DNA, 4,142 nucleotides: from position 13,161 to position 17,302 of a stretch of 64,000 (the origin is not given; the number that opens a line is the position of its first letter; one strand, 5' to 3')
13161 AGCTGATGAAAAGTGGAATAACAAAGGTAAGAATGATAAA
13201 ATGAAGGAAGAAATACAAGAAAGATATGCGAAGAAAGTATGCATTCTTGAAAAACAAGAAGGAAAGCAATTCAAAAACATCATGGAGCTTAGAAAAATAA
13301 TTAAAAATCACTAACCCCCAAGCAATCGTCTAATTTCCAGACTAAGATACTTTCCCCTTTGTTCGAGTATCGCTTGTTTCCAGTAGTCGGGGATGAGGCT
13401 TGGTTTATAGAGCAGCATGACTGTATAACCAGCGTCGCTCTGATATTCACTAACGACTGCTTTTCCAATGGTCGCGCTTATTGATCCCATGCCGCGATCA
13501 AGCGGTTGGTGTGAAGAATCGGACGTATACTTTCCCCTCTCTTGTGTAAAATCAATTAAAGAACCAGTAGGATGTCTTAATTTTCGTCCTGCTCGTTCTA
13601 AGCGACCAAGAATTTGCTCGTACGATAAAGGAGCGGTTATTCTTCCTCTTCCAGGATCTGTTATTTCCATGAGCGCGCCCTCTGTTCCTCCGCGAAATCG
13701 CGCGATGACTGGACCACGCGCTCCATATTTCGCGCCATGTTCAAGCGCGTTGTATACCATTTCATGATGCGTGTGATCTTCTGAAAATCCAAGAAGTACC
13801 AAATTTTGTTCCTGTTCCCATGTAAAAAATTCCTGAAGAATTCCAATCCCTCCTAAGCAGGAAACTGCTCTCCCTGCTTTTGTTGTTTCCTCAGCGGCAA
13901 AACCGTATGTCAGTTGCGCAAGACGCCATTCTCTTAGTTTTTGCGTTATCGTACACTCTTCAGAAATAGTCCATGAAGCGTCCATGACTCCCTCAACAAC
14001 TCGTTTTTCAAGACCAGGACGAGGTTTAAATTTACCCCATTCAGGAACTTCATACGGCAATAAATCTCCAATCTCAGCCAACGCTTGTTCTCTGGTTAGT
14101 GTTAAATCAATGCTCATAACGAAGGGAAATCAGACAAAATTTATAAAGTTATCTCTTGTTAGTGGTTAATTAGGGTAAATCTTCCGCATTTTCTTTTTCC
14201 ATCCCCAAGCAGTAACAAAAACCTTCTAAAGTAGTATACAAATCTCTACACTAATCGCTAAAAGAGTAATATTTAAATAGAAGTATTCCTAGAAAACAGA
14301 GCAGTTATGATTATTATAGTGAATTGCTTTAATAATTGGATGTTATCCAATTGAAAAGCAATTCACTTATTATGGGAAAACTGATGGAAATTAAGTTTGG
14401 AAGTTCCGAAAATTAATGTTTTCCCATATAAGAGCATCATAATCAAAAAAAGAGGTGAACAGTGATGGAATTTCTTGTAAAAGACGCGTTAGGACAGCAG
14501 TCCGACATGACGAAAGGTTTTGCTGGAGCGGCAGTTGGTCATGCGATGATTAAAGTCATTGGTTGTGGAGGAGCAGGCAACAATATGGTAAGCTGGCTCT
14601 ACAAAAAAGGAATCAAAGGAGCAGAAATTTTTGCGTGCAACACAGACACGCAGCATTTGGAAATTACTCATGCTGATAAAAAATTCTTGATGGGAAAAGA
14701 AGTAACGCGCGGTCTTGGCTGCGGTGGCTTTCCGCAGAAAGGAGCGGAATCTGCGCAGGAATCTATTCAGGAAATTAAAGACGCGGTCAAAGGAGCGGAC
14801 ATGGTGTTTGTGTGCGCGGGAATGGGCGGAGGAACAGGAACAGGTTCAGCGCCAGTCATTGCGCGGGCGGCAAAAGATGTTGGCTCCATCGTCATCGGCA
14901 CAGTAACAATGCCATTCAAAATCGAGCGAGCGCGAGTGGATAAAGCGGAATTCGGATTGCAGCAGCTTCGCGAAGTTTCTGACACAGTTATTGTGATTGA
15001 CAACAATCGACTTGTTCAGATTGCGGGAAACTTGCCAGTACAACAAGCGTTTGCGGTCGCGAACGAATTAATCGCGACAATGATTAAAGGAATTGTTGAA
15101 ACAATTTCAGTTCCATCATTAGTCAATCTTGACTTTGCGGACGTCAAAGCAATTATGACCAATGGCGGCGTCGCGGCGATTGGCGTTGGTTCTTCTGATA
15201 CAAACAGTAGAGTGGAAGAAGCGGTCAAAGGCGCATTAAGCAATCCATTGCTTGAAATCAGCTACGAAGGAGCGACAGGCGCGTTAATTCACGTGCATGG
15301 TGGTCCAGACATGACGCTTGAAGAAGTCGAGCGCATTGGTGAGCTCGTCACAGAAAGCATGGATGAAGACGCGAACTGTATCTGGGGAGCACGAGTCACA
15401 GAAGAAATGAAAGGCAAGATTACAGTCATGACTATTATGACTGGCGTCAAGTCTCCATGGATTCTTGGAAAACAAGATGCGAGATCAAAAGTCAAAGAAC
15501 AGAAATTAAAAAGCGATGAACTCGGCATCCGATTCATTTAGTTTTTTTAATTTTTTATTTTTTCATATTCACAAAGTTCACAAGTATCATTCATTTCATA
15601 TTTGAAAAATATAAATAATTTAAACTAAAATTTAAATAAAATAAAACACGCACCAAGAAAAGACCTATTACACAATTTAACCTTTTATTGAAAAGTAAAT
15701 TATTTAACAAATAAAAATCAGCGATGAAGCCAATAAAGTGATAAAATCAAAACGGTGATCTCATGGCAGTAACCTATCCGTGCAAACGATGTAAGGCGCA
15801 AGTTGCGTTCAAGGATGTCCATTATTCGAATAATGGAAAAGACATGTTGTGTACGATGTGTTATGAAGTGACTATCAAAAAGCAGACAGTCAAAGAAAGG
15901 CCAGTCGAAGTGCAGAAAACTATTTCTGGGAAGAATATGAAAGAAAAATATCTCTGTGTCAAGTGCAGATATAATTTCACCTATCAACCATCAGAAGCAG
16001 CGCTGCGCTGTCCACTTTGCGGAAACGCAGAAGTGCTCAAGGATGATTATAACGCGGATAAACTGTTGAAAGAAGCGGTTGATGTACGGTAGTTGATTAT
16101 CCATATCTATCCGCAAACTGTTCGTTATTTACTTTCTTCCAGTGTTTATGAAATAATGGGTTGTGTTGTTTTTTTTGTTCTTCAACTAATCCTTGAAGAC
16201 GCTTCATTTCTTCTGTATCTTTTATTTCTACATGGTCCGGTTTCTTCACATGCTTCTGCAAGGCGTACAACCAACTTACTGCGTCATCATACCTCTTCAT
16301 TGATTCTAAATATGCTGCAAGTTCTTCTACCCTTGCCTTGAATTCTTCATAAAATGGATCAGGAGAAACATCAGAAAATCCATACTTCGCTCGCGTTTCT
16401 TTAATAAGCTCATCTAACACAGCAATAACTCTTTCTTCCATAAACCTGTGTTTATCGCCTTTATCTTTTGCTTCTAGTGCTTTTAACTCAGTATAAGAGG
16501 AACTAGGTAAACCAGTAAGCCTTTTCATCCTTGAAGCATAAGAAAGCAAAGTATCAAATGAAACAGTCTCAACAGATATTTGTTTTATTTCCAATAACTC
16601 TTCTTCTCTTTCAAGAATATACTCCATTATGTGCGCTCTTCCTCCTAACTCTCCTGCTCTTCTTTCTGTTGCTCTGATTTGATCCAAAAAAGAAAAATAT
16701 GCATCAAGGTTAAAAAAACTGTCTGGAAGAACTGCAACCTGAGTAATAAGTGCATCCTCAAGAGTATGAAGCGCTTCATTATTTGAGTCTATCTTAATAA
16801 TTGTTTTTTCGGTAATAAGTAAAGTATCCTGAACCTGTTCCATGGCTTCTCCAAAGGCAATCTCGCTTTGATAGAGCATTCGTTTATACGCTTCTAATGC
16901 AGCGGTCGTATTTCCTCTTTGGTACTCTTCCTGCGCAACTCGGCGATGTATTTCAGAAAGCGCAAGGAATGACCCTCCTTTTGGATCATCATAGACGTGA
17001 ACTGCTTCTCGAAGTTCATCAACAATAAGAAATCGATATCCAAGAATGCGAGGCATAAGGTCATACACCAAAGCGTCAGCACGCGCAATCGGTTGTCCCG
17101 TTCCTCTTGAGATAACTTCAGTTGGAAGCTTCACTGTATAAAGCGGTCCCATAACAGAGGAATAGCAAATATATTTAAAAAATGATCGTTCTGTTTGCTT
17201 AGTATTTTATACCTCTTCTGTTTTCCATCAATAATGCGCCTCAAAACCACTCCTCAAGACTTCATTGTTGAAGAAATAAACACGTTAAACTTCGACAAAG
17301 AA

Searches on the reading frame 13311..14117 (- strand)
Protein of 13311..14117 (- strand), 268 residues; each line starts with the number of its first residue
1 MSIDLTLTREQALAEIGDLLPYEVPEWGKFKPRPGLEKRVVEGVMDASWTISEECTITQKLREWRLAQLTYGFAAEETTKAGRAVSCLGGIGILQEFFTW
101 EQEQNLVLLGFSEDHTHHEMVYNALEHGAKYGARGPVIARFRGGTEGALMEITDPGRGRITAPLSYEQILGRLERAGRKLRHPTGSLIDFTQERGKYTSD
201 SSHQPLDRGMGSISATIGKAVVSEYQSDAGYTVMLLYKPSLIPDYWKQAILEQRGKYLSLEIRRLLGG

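Call 91: search_protein_families(library=pfam, proteins=[window:13311-14117:-], max_evalue=0.001)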
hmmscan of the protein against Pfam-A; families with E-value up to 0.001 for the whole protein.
window:13311-14117:- (268 aa): 1 family
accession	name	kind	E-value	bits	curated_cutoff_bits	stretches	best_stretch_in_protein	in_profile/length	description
PF13581.12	HATPase_c_2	-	0.00088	19.7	27.4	0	119-160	38-79/127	Histidine kinase-like ATPase domain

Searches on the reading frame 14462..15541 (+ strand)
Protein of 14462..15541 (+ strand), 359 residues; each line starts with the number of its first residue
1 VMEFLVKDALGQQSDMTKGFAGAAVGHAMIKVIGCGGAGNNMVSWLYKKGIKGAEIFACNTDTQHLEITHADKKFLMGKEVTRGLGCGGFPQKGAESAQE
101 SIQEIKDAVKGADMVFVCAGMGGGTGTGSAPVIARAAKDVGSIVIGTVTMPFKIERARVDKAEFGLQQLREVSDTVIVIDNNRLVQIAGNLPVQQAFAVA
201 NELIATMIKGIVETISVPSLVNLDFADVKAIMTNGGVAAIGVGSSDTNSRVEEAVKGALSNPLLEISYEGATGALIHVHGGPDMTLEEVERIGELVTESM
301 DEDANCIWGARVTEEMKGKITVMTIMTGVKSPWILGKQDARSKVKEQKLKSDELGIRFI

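Call 18: search_protein_families(library=pfam, proteins=[window:14462-15541:+], max_evalue=0.01)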
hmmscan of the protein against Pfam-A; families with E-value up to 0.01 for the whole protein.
window:14462-15541:+ (359 aa): 2 families
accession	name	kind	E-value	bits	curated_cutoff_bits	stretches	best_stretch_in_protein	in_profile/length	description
PF00091.31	Tubulin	-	5.7e-47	160.9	33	1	30-188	2-189/190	Tubulin/FtsZ family, GTPase domain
PF12327.13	FtsZ_C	-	5.4e-32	110.4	27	1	236-330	1-95/95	FtsZ family, C-terminal domain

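Call 38: find_homologous_proteins(query=window:14462-15541:+, max_evalue=1e-100)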
Query window:14462-15541:+ (359 aa): 5826 proteins with E <= 1e-100 among 8000 candidates; the best 120 are listed.
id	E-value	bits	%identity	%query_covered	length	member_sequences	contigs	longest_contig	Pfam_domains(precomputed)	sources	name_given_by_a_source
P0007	1.3e-228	776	100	100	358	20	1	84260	PF00091.32,PF12327.14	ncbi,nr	ncbi:cell division protein FtsZ [Candidatus Woesearchaeota archaeon]|nr:cell division protein FtsZ [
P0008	2.2e-203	693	88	100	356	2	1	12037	PF00091.32,PF12327.14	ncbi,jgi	ncbi:MAG: cell division protein FtsZ [Candidatus Woesearchaeota archaeon]|jgi:cell division protein 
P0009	3.2e-198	676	86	100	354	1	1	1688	PF00091.32,PF12327.14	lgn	-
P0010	4.2e-198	676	86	100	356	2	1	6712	PF00091.32,PF12327.14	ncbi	-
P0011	9.1e-197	671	85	100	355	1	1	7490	PF00091.32,PF12327.14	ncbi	-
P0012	3.5e-188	643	81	100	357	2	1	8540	PF00091.32,PF12327.14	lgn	-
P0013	8.5e-188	642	80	100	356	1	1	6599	PF00091.32,PF12327.14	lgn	-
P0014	4.2e-186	636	81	100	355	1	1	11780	PF00091.32,PF12327.14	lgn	-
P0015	6.4e-186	636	80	100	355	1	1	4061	PF00091.32,PF12327.14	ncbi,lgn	-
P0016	1.2e-185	635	80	100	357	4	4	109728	PF00091.32,PF12327.14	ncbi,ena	-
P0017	3.1e-185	633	79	100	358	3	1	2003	PF00091.32,PF12327.14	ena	-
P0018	4.3e-185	633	80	100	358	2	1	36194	PF00091.32,PF12327.14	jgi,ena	jgi:cell division protein FtsZ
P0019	5.9e-185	633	81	100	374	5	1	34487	PF00091.32,PF12327.14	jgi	jgi:cell division protein FtsZ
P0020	9.9e-185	632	80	100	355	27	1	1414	PF00091.32,PF12327.14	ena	-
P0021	1.6e-184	631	80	100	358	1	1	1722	PF00091.32,PF12327.14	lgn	-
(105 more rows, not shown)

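Call 39: find_encoding_contigs(protein=P0008, flank=10000, max_places=2)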
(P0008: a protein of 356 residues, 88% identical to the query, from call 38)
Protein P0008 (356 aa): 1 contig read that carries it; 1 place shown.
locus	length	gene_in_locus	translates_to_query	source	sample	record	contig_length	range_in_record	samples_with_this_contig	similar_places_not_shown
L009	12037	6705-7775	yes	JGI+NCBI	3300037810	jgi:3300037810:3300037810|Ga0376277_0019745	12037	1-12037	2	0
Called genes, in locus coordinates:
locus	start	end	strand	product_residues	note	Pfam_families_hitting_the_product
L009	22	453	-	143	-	PF24441:DUF7560 (faint)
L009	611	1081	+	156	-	PF20603:Bact_hydrolase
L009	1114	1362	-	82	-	PF03685:UPF0147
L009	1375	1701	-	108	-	PF01920:Prefoldin_2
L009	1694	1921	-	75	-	PF09341:Pcc1 (weak)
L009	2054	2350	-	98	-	PF01780:Ribosomal_L37ae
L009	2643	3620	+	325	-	-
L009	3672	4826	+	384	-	-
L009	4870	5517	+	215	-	PF00535:Glycos_transf_2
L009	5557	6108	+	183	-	-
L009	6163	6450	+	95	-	-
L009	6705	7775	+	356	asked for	PF00091:Tubulin, PF12327:FtsZ_C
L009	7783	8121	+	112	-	-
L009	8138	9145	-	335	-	PF05935:Arylsulfotrans, PF14269:Arylsulfotran_2 (faint)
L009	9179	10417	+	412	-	-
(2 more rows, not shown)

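Call 40: find_encoding_contigs(protein=P0016, flank=10000, max_places=2)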
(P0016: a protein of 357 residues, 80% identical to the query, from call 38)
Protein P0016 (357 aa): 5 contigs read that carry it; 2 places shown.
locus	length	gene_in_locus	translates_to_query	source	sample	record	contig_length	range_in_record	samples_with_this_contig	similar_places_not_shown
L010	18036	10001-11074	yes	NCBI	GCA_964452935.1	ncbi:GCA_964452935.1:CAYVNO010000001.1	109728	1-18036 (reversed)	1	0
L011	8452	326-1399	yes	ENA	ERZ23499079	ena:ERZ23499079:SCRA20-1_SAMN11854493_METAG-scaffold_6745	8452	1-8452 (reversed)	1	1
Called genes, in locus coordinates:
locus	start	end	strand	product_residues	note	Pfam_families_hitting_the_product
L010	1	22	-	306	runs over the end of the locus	PF08271:Zn_Ribbon_TF, PF00382:TFIIB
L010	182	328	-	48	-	PF18930:DUF5679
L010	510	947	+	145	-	PF00571:CBS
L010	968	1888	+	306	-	PF02811:PHP, PF13263:PHP_C (weak)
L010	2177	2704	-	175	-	PF05168:HEPN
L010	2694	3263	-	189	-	PF01909:NTP_transf_2 (weak), PF18765:Polbeta (weak)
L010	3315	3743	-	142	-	-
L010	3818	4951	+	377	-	-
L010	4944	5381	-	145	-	-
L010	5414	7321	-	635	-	PF04675:DNA_ligase_A_N, PF01068:DNA_ligase_A_M, PF04679:DNA_ligase_A_C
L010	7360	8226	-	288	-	-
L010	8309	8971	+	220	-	PF24367:DUF7523 (weak)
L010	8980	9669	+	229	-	PF00881:Nitroreductase, PF14512:TM1586_NiRdase (faint), PF00881:Nitroreductase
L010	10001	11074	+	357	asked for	PF00091:Tubulin, PF12327:FtsZ_C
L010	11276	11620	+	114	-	-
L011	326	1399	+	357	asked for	PF00091:Tubulin, PF12327:FtsZ_C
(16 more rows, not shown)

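Call 41: find_encoding_contigs(protein=P0011, flank=10000, max_places=2)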
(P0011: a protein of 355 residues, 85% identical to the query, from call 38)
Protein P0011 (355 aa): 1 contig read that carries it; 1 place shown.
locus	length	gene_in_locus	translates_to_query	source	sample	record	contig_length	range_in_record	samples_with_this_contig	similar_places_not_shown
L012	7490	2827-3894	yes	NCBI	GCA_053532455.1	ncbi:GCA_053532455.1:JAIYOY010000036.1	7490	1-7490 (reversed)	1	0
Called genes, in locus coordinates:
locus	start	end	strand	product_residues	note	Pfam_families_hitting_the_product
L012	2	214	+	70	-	?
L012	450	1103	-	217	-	PF05430:Methyltransf_30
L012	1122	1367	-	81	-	PF03685:UPF0147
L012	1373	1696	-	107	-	PF01920:Prefoldin_2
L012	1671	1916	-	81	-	-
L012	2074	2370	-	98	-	PF01780:Ribosomal_L37ae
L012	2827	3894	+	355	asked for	PF00091:Tubulin, PF12327:FtsZ_C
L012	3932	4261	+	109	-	-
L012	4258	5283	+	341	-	PF01142:TruD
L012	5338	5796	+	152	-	PF01381:HTH_3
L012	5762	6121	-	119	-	-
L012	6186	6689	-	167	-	PF02002:TFIIE_alpha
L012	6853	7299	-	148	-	-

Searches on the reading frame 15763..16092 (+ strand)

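Call 18: search_protein_families(library=pfam, proteins=[window:15763-16092:+], max_evalue=0.01)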
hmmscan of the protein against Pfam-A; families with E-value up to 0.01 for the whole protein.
window:15763-16092:+ (109 aa): 1 family
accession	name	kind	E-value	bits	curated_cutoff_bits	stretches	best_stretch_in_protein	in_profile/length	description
PF24734.1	DUF7685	-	0.0016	18.7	27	1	7-34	2-32/43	Domain of unknown function (DUF7685)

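Call 73: search_protein_families(library=ncbifam, proteins=[window:15763-16092:+], max_evalue=0.01)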
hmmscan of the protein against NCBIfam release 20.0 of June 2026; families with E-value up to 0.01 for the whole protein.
window:15763-16092:+ (109 aa): 5 families
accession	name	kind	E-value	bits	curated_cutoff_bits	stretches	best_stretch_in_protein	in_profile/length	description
NF011481.0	PRK14890.1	equivalog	0.0013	18.7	61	1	57-93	4-40/61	putative Zn-ribbon RNA-binding protein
TIGR00373.1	TIGR00373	equivalog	0.0019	17.7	149.5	1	41-98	88-146/162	transcription factor E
NF047912.1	ECs_2282_CxxC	subfamily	0.0042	17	37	0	3-45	1-44/60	ECs_2282 family putative zinc-binding protein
NF001606.0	PRK00398.1-3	equivalog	0.0047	16.7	72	0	62-93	2-32/44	DNA-directed RNA polymerase subunit P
TIGR04315.1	octaheme_Shew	subfamily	0.0056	15.7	375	1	17-72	177-229/440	tetrathionate reductase family octaheme c-type cytochrome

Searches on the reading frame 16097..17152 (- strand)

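Call 18: search_protein_families(library=pfam, proteins=[window:16097-17152:-], max_evalue=0.01)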
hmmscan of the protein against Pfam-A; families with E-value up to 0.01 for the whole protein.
window:16097-17152:- (351 aa): 1 family
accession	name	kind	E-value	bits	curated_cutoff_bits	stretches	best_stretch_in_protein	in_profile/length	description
PF13428.12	TPR_14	-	0.0058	17.6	23.5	0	68-93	3-28/44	Tetratricopeptide repeat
